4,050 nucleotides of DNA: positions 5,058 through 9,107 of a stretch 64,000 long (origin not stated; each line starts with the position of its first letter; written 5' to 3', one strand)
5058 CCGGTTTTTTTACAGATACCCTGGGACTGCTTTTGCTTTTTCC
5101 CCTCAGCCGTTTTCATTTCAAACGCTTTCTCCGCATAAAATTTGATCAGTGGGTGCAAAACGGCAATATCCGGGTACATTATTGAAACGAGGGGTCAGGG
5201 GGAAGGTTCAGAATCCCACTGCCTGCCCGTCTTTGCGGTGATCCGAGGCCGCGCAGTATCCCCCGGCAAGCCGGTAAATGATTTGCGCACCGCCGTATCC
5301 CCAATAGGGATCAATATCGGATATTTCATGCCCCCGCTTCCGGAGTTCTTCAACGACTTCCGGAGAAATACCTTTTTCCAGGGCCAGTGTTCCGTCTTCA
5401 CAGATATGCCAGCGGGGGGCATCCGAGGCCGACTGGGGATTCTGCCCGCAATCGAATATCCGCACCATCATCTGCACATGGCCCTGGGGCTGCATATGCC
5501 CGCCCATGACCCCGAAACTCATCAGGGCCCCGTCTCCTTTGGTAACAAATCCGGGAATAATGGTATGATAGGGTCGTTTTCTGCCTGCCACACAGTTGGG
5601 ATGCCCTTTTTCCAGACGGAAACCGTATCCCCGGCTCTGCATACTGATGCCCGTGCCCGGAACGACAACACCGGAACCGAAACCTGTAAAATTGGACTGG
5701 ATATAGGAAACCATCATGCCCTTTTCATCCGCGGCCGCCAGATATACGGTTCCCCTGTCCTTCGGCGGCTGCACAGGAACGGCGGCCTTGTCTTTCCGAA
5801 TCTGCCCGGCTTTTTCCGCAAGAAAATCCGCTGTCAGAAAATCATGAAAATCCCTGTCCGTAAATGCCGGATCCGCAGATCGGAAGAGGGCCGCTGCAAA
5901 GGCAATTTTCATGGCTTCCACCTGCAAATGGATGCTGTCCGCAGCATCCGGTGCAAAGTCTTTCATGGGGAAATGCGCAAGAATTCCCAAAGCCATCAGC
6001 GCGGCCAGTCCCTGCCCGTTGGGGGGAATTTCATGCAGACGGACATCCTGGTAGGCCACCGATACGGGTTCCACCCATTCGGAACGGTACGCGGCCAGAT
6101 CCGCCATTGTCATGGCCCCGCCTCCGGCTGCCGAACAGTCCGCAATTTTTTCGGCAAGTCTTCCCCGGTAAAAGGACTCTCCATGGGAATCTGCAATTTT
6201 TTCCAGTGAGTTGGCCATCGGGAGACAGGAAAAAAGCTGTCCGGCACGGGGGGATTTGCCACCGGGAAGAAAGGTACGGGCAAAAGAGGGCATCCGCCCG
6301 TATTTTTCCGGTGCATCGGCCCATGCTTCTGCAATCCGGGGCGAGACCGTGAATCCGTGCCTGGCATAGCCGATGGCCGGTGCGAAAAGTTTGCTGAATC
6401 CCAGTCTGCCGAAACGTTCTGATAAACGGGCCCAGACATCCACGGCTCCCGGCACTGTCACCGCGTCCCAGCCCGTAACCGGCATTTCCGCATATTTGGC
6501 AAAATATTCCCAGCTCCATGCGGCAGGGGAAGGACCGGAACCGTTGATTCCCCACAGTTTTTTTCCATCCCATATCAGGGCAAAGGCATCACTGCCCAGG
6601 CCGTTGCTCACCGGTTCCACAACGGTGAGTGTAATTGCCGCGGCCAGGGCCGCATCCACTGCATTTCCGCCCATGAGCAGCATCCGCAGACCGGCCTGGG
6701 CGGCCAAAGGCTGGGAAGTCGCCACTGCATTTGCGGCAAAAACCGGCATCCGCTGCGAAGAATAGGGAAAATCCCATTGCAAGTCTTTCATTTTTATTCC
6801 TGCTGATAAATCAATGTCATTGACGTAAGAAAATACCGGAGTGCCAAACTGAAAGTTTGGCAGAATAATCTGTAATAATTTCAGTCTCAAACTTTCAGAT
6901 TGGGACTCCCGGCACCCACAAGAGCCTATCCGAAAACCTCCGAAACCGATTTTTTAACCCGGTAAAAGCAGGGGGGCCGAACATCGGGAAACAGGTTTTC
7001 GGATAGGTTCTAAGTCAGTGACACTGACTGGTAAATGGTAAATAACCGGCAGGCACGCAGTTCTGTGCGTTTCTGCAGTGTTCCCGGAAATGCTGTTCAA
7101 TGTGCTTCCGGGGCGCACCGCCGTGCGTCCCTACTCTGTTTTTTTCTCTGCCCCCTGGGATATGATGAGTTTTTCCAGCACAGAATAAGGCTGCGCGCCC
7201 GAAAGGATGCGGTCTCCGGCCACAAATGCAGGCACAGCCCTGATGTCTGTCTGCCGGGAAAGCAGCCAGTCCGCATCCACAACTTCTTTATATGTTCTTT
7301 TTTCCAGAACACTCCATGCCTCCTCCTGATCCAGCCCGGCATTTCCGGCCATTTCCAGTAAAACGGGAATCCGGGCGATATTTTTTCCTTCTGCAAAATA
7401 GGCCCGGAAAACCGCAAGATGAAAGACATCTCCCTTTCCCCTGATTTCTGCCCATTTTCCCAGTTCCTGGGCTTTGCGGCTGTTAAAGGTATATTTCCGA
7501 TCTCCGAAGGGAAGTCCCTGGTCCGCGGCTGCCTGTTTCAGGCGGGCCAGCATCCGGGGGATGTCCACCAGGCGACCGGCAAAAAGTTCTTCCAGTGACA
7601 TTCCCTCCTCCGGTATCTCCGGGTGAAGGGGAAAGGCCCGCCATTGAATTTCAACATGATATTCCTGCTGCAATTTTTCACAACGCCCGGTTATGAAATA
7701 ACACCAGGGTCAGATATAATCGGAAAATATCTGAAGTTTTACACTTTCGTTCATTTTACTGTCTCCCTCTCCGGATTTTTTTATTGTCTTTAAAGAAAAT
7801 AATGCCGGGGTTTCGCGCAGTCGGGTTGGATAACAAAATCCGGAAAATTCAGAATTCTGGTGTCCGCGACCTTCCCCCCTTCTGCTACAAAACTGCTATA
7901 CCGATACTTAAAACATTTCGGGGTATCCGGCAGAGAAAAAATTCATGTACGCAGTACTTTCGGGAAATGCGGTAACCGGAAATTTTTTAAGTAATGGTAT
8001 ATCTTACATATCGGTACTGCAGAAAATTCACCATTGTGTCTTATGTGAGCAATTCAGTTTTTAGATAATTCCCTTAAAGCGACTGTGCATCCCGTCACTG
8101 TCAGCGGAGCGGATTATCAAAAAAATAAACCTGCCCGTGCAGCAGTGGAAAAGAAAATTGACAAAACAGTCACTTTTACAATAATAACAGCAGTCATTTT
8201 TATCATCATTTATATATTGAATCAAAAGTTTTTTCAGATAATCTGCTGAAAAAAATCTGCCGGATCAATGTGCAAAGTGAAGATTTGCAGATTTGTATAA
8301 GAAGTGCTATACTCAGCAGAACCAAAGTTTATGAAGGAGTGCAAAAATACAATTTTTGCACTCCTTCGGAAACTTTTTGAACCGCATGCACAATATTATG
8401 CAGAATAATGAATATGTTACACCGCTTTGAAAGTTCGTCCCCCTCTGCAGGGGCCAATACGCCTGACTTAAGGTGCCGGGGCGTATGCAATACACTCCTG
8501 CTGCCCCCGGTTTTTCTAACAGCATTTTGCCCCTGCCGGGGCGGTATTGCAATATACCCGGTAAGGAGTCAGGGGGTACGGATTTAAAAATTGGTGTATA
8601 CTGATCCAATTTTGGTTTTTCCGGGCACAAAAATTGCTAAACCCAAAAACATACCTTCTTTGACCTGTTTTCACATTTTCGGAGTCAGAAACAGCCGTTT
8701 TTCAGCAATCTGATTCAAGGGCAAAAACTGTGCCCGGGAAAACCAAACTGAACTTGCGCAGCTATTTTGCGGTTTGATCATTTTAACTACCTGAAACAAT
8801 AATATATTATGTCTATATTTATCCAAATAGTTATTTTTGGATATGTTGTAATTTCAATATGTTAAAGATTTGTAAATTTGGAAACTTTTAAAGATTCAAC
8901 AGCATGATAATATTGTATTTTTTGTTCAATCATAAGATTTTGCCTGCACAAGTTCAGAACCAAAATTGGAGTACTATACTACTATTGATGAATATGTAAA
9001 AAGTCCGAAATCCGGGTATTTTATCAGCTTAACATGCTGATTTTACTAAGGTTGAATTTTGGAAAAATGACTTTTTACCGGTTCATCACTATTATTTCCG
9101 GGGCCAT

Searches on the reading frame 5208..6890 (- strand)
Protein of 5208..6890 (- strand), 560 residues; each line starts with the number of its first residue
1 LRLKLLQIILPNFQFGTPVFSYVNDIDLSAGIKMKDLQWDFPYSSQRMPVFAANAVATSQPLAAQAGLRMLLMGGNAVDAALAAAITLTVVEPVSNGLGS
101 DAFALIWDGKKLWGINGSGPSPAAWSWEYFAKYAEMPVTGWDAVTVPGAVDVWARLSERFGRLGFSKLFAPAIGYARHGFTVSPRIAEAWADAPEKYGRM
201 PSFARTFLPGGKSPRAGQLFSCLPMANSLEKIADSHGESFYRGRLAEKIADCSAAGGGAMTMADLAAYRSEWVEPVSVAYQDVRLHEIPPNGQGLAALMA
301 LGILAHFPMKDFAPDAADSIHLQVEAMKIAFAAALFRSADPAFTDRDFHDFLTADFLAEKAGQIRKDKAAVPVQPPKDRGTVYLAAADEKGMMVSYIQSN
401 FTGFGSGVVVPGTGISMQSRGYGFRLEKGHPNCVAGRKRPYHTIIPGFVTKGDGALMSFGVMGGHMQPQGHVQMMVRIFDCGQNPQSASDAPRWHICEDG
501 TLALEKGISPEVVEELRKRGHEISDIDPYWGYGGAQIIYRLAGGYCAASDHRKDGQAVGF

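Call 39: search_protein_families(library=pfam, proteins=[window:5208-6890:-])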
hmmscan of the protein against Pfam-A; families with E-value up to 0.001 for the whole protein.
window:5208-6890:- (560 aa): 1 family
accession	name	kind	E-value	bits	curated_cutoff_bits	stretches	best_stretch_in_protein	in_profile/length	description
PF01019.26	G_glu_transpept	-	5.3e-141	471.4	27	1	69-555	2-512/512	Gamma-glutamyltranspeptidase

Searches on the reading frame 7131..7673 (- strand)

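Call 39: search_protein_families(library=pfam, proteins=[window:7131-7673:-])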
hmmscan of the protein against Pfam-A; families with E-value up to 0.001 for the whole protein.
window:7131-7673:- (180 aa): 3 families
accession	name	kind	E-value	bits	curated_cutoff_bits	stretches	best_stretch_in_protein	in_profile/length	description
PF01323.26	DSBA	-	8.2e-23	81.6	25.6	1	2-169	24-189/191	DSBA-like thioredoxin domain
PF13743.12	Thioredoxin_5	-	2.4e-05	24.6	27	1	80-154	91-165/186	Thioredoxin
PF13462.12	Thioredoxin_4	-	9.2e-05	23.1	23.2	1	89-170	83-163/165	Thioredoxin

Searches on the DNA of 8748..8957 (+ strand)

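Call 60: search_dna_similar(query=window:8748-8957:+, collection=plasmids, mode=distant, max_evalue=0.01)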
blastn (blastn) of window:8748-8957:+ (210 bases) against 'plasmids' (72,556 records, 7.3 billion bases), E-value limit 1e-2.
No match.
